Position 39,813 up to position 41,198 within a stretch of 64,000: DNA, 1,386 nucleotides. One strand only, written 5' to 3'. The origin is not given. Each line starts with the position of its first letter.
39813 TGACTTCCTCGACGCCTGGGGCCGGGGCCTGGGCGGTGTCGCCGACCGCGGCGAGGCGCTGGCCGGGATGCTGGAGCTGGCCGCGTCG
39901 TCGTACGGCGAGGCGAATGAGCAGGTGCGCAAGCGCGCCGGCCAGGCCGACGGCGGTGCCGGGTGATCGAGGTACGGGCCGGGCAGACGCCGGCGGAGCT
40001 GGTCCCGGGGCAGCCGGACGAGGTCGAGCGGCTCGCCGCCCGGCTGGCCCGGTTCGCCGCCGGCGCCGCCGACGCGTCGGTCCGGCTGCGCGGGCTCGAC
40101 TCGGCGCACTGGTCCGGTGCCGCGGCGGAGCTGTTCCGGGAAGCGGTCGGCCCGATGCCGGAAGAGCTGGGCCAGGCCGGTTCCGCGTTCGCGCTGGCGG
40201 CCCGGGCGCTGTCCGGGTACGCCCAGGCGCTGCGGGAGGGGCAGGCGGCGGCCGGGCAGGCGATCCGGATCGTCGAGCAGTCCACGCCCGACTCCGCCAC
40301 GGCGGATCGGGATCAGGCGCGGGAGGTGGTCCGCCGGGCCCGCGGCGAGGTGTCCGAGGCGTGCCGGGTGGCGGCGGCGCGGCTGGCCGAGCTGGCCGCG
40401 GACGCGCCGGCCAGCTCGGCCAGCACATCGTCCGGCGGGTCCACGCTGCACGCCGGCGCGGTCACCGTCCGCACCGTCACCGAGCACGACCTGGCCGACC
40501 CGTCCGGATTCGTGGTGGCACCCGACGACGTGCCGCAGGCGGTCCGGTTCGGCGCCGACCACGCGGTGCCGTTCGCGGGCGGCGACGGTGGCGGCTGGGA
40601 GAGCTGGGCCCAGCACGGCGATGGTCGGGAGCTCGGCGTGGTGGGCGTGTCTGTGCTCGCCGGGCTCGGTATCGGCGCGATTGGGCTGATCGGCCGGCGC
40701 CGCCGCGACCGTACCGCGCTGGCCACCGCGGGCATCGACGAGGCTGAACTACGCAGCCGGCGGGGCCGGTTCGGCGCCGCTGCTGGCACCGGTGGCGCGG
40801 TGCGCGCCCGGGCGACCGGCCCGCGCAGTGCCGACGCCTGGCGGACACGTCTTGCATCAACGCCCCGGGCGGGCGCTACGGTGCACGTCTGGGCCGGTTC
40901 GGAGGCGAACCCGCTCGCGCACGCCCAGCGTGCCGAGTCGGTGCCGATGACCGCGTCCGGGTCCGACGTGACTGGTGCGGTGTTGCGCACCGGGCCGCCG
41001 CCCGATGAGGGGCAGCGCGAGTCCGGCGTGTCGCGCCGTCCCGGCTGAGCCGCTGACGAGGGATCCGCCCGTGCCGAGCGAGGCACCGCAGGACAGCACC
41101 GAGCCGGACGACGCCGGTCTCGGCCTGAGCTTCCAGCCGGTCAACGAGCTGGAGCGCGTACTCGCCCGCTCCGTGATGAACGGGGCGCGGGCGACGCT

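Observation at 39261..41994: Four-gene overlapping operon: SseB-like / small helical protein / T7SS-signal-like membrane protein / SseB-like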

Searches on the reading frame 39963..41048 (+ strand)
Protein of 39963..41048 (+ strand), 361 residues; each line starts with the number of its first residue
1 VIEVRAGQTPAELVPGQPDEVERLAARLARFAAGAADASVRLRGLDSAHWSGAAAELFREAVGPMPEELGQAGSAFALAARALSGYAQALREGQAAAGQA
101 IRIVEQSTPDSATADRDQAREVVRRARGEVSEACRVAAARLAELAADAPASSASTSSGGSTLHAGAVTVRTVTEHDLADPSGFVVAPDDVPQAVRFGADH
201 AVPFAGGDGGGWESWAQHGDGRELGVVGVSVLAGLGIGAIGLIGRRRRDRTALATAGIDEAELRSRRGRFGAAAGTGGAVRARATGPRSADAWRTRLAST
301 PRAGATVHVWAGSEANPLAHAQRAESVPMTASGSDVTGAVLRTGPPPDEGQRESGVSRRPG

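Call 4: search_protein_families(library=pfam, proteins=[window:39963-41048:+], max_evalue=1)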
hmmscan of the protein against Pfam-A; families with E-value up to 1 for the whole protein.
window:39963-41048:+ (361 aa): 1 family
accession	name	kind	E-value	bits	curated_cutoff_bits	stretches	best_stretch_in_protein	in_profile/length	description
PF21725.3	T7SS_signal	-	9.9e-18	65.3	27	1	8-112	63-167/241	Putative T7SS secretion signal domain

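Call 5: search_protein_families(library=ncbifam, proteins=[window:39963-41048:+], max_evalue=1)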
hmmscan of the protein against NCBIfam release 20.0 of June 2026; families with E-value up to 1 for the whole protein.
window:39963-41048:+ (361 aa): 0 families

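Call 9: find_homologous_proteins(query=window:39963-41048:+, max_evalue=0.001)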
Query window:39963-41048:+ (361 aa): 35 proteins with E <= 0.001 among 8000 candidates.
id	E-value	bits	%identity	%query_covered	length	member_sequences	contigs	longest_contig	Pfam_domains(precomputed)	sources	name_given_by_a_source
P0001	9.8e-218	740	100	100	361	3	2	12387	PF21725.4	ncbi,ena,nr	ncbi:MAG TPA: hypothetical protein VMU51_09110 [Mycobacteriales bacterium]|nr:hypothetical protein [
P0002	2.1e-156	538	73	99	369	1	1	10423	PF21725.4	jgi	jgi:hypothetical protein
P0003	5.0e-156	537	75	99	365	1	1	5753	PF21725.4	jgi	jgi:Putative T7SS secretion signal domain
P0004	1.4e-152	526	73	99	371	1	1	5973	PF21725.4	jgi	jgi:hypothetical protein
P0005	5.7e-151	521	73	99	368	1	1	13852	PF21725.4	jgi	jgi:hypothetical protein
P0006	1.3e-149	516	72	99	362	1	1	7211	PF21725.4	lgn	-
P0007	3.5e-149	515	71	99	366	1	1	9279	PF21725.4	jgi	jgi:hypothetical protein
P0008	3.2e-146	505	72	96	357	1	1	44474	PF21725.4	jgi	jgi:hypothetical protein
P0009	6.9e-132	458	67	99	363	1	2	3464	PF21725.4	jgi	jgi:hypothetical protein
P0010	3.6e-130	452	63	99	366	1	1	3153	PF21725.4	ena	-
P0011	1.5e-123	430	64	99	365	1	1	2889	PF21725.4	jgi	jgi:hypothetical protein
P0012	3.7e-123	429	63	94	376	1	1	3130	PF21725.4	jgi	jgi:uncharacterized protein YukE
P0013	3.1e-122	426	65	94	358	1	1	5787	PF21725.4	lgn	-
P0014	2.1e-121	423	62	99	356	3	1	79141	PF21725.4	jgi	jgi:hypothetical protein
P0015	9.3e-120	418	61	99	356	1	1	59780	PF21725.4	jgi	jgi:hypothetical protein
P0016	7.7e-119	415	61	99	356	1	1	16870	PF21725.4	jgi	jgi:hypothetical protein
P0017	9.4e-110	385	61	97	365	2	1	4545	PF21725.4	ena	-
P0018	4.1e-102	360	58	100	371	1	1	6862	PF21725.4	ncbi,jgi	-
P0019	2.7e-93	331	54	100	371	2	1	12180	PF21725.4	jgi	jgi:hypothetical protein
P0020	1.8e-89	318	57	94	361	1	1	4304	PF21725.4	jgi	jgi:hypothetical protein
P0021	1.5e-82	296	53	97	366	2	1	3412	PF21725.4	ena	-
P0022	5.7e-82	294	52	97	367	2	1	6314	PF21725.4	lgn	-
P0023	3.2e-81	291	52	96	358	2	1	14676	PF21725.4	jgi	jgi:hypothetical protein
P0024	3.6e-77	278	49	99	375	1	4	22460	PF21725.4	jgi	jgi:hypothetical protein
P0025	1.6e-74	269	49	97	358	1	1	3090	PF21725.4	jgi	jgi:uncharacterized protein YukE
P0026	1.6e-73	266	48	97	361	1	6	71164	PF21725.4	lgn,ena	-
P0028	1.1e-68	250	45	95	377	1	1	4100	PF21725.4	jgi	jgi:hypothetical protein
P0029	2.8e-68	249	50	97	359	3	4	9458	PF21725.4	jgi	jgi:Putative T7SS secretion signal domain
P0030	2.2e-67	246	47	97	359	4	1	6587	PF21725.4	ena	-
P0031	1.1e-64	237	49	97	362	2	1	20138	PF21725.4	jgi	-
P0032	1.0e-55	207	46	97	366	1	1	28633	PF21725.4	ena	-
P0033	1.0e-50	191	52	63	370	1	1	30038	PF21725.4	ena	-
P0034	9.8e-43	165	56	57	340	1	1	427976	PF21725.4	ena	-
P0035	1.7e-18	85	65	18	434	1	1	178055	PF21725.4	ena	-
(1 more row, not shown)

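Call 10: find_encoding_contigs(protein=P0014, flank=8000, max_places=2)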
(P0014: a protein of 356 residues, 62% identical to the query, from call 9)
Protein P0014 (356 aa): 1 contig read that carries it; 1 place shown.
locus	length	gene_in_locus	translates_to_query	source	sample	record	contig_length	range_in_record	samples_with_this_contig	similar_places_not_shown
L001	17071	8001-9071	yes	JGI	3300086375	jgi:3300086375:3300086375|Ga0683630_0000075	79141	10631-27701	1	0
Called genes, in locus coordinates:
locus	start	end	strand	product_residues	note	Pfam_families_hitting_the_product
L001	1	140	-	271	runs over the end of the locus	PF13350:Y_phosphatase3, PF22784:PTP-SAK (faint)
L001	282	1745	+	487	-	PF01262:AlaDh_PNT_C (faint), PF03486:HI0933_like (faint), PF07992:Pyr_redox_2, PF12831:FAD_oxidored, PF13450:NAD_binding_8 (faint), PF13738:Pyr_redox_3 (weak), PF00070:Pyr_redox, PF02852:Pyr_redox_dim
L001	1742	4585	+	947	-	PF01337:Barstar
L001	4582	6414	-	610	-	PF02770:Acyl-CoA_dh_M, PF00441:Acyl-CoA_dh_1, PF22924:ACOX_C_alpha1 (weak), PF08028:Acyl-CoA_dh_2 (faint), PF12806:Acyl-CoA_dh_C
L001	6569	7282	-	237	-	PF01903:CbiX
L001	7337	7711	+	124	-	PF07179:SseB (faint)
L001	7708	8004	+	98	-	-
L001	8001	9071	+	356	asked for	PF21725:T7SS_signal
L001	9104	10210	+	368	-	PF07179:SseB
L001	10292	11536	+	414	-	PF00152:tRNA-synt_2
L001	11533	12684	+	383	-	PF00155:Aminotran_1_2, PF12897:Asp_aminotransf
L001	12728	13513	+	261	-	PF01209:Ubie_methyltran (weak), PF13489:Methyltransf_23, PF13847:Methyltransf_31, PF08241:Methyltransf_11, PF08242:Methyltransf_12, PF13649:Methyltransf_25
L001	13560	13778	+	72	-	-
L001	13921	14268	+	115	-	PF03795:YCII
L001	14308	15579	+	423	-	PF04542:Sigma70_r2, PF08281:Sigma70_r4_2 (weak), PF20239:DUF6596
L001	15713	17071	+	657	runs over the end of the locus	PF07690:MFS_1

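Call 11: find_encoding_contigs(protein=P0026, flank=8000, max_places=2)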
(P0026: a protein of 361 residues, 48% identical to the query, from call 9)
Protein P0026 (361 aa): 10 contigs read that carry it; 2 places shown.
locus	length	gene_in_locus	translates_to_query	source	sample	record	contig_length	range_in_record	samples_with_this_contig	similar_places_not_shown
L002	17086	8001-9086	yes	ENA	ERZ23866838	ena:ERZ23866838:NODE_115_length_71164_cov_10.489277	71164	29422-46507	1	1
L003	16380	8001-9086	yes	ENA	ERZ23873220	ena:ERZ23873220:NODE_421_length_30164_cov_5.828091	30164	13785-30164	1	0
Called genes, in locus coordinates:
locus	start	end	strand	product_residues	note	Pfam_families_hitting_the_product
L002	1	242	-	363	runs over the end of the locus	PF01244:Peptidase_M19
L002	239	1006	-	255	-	PF13350:Y_phosphatase3, PF22784:PTP-SAK (faint)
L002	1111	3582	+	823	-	PF01337:Barstar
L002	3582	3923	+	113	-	-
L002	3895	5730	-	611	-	PF02770:Acyl-CoA_dh_M, PF00441:Acyl-CoA_dh_1, PF08028:Acyl-CoA_dh_2 (faint), PF12806:Acyl-CoA_dh_C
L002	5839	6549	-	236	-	PF02861:Clp_N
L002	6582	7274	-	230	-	PF01903:CbiX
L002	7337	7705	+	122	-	-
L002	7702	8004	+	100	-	-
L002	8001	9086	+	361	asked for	PF21725:T7SS_signal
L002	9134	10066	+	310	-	PF07179:SseB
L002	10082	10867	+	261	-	-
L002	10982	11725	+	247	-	PF13302:Acetyltransf_3 (weak), PF00583:Acetyltransf_1, PF13673:Acetyltransf_10, PF13508:Acetyltransf_7 (weak), PF08445:FR47 (weak)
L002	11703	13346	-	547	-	PF02878:PGM_PMM_I, PF00408:PGM_PMM_IV (faint), PF02879:PGM_PMM_II, PF02880:PGM_PMM_III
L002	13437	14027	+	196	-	PF19698:DUF6197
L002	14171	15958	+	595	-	PF13531:SBP_bac_11, PF00092:VWA (weak), PF13519:VWA_2 (weak)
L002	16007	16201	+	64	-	-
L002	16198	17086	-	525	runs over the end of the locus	PF00128:Alpha-amylase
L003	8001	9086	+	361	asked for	PF21725:T7SS_signal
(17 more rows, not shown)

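Call 12: find_encoding_contigs(protein=P0034, flank=8000, max_places=2)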
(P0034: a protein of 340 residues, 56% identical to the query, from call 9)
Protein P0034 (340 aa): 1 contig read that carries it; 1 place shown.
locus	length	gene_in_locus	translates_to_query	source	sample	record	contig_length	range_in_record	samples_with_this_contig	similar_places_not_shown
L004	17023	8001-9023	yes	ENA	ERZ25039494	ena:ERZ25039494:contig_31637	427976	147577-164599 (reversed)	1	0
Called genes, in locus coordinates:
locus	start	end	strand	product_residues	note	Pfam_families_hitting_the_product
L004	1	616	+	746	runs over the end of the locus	PF01337:Barstar (weak)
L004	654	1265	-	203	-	PF00440:TetR_N, PF16925:TetR_C_13 (weak)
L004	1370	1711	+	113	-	-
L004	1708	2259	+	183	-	PF07690:MFS_1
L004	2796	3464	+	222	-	PF13460:NAD_binding_10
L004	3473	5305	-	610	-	PF02770:Acyl-CoA_dh_M, PF00441:Acyl-CoA_dh_1, PF08028:Acyl-CoA_dh_2 (faint), PF12806:Acyl-CoA_dh_C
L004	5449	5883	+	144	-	PF12680:SnoaL_2, PF14534:DUF4440 (weak)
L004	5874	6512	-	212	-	PF18959:DUF5701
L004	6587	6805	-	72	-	PF01903:CbiX (weak)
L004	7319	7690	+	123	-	PF07179:SseB (weak)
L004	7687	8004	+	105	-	-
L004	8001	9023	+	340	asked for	PF21725:T7SS_signal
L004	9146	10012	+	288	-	PF07179:SseB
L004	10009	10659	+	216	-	PF06736:TMEM175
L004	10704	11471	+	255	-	PF11350:DUF3152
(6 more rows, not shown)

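Call 16: find_related_loci(query=A1, collection=genome_contigs, flank=10000)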
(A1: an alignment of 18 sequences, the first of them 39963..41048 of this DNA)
Query A1 (361 aa) in genome_contigs; peptide patterns used: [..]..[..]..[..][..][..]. (x = any residue, [..] = any of these).
97 stretches matched a pattern, but none encodes a relative of the query by tblastn (E <= 1e-3).

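Call 24: search_protein_representatives(alignment_id=A2)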
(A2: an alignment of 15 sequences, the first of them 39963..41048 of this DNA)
Query: 15 sequences, 370 profile positions. Proteins with E-value up to 0.001 (for the whole library): 1607; up to 1e-10: 449; up to 1e-30: 32. The best 150 are listed.
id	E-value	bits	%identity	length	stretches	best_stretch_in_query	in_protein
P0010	4.2e-166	569.1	-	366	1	1-370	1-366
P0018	5.2e-160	549.0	-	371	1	3-369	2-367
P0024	2.0e-139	481.3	-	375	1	1-370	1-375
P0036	4.2e-113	394.7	-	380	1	1-363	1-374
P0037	3.8e-104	365.2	-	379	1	1-365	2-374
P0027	3.1e-86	306.3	-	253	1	103-370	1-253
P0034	6.9e-83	295.2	-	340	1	3-210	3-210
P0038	3.8e-82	292.8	-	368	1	1-368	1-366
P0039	5.9e-75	269.1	-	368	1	3-362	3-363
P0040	4.2e-69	249.9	-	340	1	1-360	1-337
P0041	3.4e-56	207.4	-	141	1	12-151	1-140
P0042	1.7e-55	205.2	-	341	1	1-301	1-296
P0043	3.6e-54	200.8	-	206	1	155-368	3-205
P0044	1.3e-53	198.9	-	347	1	3-320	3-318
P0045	3.6e-52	194.2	-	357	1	11-336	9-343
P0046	3.1e-51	191.1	-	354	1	8-315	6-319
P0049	3.7e-45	171.1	-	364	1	1-361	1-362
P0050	6.0e-43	163.8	-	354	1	1-314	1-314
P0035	9.3e-43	163.2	-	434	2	3-68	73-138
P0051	5.8e-40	154.0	-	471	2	1-120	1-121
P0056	5.8e-36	140.8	-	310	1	9-272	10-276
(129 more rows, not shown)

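Call 34: search_solved_structures(query=A2, max_evalue=10)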
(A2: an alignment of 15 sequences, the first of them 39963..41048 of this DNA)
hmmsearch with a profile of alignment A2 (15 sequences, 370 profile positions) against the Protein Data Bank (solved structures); distinct sequences matched with E-value up to 10: 3.
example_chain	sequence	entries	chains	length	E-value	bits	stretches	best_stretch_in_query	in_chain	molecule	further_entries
7ock_L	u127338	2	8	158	0.61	12.4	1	264-336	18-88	SAM hydrolase | S-Adenosylmethionine lyase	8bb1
4j7j_A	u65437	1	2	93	1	11.6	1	17-61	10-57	secreted protein EsxB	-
2ifu_A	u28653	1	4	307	5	9.4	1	67-124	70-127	gamma-snap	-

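Call 38: find_encoding_contigs(protein=P0035, flank=8000, max_places=2)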
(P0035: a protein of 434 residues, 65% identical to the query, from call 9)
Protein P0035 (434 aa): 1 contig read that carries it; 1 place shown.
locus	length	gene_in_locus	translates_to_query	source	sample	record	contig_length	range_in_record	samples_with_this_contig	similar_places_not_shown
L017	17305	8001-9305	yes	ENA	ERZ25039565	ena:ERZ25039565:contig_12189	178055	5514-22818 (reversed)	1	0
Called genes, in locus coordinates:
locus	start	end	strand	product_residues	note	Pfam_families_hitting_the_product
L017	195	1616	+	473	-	PF01262:AlaDh_PNT_C (faint), PF03486:HI0933_like (faint), PF07992:Pyr_redox_2, PF12831:FAD_oxidored, PF13450:NAD_binding_8 (faint), PF13738:Pyr_redox_3 (weak), PF00070:Pyr_redox, PF02852:Pyr_redox_dim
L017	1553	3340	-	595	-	-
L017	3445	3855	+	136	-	-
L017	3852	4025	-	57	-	PF00196:GerE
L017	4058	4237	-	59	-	PF12806:Acyl-CoA_dh_C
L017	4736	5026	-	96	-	-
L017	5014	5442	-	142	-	PF02770:Acyl-CoA_dh_M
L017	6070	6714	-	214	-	PF18959:DUF5701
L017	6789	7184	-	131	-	PF01903:CbiX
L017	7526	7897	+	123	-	PF07179:SseB (weak)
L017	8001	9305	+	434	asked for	PF21725:T7SS_signal (weak)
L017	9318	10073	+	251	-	-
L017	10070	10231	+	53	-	-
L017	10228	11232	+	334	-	PF06736:TMEM175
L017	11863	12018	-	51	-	PF00408:PGM_PMM_IV (weak)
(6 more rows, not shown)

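Call 40: search_dna_similar(query=window:39963-41048:+, collection=plasmids, mode=protein, max_evalue=0.001, max_rows=30)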
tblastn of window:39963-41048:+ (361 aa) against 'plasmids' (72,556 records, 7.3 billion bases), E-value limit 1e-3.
No match.

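Call 41: search_dna_similar(query=P0051, collection=plasmids, mode=protein, max_evalue=0.001, max_rows=30)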
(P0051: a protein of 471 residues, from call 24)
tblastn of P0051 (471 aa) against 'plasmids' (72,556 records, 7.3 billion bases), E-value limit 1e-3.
Records with a match: 152; places in all: 170; records where one place covers at least 80% of the query: 0.
Best place of each record, by identity: <60% 152.
By first word of the organism name: Ralstonia 107; Pseudomonas 18; Streptomyces 12; Enterococcus 7; Rhizobium 3; Rhodococcus 2; Paenibacillus 1; Pasteurella 1; Sinorhizobium 1.
By predicted mobility (MOB-suite, as given by PLSDB): mobilizable 90; non-mobilizable 42; conjugative 20.
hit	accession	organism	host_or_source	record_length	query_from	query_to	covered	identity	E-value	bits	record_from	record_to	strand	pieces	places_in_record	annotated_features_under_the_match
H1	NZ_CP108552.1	Streptomyces sp. NBC_01208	-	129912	58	274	46%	30.5%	2e-7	61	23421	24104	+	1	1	putative T7SS-secreted protein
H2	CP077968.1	Streptomyces lavendulae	Citrus reticulata,single cell,soil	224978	58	274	46%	30.5%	6e-7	60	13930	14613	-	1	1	record has no annotation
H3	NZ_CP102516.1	Streptomyces yangpuensis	Crocus sativus,pure culture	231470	58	274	46%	30.5%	6e-7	60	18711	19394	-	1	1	putative T7SS-secreted protein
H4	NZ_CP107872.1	Streptomyces virginiae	-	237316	58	274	46%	30.0%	7e-7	60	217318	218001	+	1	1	putative T7SS-secreted protein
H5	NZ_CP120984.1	Streptomyces sp. Alt3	-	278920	58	274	46%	29.6%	2e-7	61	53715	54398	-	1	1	putative T7SS-secreted protein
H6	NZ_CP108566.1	Streptomyces sp. NBC_01201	-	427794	58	274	46%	29.6%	2e-7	61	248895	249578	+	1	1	putative T7SS-secreted protein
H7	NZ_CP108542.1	Streptomyces sp. NBC_01213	-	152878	58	274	46%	29.6%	1e-6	59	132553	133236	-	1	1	none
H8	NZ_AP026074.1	Streptomyces nigrescens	-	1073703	58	268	45%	26.1%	8e-5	53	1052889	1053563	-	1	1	none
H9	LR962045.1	Enterococcus faecalis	-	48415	322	471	32%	32.5%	7e-10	69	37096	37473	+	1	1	record has no annotation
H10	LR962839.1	Enterococcus faecalis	-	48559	322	471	32%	32.5%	7e-10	69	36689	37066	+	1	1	record has no annotation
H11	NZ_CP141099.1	Enterococcus faecalis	Homo sapiens,Infected Human Urine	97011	322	471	32%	32.5%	7e-10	69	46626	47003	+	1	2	hypothetical protein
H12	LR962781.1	Enterococcus faecalis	-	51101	322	471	32%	31.8%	2e-9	68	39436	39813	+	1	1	record has no annotation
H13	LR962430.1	Enterococcus faecalis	-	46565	322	471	32%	31.8%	2e-9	67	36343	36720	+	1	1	record has no annotation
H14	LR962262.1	Enterococcus faecalis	-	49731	322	471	32%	31.8%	3e-9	67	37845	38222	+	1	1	record has no annotation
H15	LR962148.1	Enterococcus faecalis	-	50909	322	471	32%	31.8%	3e-9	67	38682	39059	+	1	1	record has no annotation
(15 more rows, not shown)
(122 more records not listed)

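Call 42: get_annotated_region(hit=H1, flank=6000)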
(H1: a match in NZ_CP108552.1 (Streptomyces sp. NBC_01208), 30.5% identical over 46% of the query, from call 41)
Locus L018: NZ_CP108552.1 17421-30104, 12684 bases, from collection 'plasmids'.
description: Streptomyces sp. NBC_01208 plasmid unnamed1, complete sequence
organism: Streptomyces sp. NBC_01208 (NCBI taxid 2903773)
taxonomy: Bacteria; Actinomycetota; Actinomycetes; Kitasatosporales; Streptomycetaceae; Streptomyces; Streptomyces sp. NBC 01208
host: -; source: -; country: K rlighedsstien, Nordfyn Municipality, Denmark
typing (MOB-suite, as given by PLSDB): non-mobilizable; replicon rep_cluster_1982; mating-pair formation MPF_T
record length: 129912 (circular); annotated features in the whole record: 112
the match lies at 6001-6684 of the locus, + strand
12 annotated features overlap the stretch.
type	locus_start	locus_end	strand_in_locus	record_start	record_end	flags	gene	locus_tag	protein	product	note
CDS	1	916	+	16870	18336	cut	-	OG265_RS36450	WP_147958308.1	FAD-dependent oxidoreductase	-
CDS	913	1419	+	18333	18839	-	-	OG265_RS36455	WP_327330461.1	nuclear transport factor 2 family protein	-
CDS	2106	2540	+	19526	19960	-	-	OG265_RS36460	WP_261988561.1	hypothetical protein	-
CDS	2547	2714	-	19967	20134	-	-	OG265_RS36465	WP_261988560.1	hypothetical protein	-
CDS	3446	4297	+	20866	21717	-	-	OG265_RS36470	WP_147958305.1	hypothetical protein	-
CDS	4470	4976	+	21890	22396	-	-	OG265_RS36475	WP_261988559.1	SseB family protein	-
CDS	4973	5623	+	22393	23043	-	-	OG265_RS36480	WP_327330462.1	hypothetical protein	-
CDS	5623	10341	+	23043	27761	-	-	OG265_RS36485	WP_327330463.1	putative T7SS-secreted protein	-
CDS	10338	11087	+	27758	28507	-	-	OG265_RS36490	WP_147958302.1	hypothetical protein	-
CDS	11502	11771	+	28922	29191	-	-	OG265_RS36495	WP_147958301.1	hypothetical protein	-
CDS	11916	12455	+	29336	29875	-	-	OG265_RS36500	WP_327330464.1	hypothetical protein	-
CDS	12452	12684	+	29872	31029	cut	-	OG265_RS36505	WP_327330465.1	tyrosine-type recombinase/integrase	GO:0015074 - DNA integration [Evidence IEA]; GO:0006310 - DNA recombination [Evidence IEA]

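Call 43: get_annotated_region(hit=H6, flank=6000)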
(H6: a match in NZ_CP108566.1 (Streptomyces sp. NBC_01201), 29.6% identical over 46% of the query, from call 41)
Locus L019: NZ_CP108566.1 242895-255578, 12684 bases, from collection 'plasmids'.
description: Streptomyces sp. NBC_01201 plasmid unnamed1, complete sequence
organism: Streptomyces sp. NBC_01201 (NCBI taxid 2903770)
taxonomy: Bacteria; Actinomycetota; Actinomycetes; Kitasatosporales; Streptomycetaceae; Streptomyces; Streptomyces sp. NBC 01201
host: -; source: -; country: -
typing (MOB-suite, as given by PLSDB): mobilizable; replicon rep_cluster_1982; relaxase MOBP
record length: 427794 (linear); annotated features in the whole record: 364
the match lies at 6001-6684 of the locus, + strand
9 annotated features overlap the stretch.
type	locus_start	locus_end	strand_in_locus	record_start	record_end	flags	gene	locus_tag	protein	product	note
CDS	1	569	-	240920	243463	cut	-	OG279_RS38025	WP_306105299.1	CHAT domain-containing protein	-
CDS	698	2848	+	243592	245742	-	-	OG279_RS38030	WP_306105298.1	hypothetical protein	-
CDS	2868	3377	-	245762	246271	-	-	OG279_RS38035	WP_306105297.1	hypothetical protein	-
CDS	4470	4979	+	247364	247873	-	-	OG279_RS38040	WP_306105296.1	SseB family protein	-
CDS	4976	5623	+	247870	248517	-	-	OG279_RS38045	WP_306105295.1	hypothetical protein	-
CDS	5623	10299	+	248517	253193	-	-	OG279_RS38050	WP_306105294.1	putative T7SS-secreted protein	-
CDS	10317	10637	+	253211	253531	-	-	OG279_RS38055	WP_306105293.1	hypothetical protein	-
CDS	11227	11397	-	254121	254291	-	-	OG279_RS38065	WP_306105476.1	hypothetical protein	-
CDS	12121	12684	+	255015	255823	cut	-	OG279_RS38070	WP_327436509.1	IS5 family transposase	-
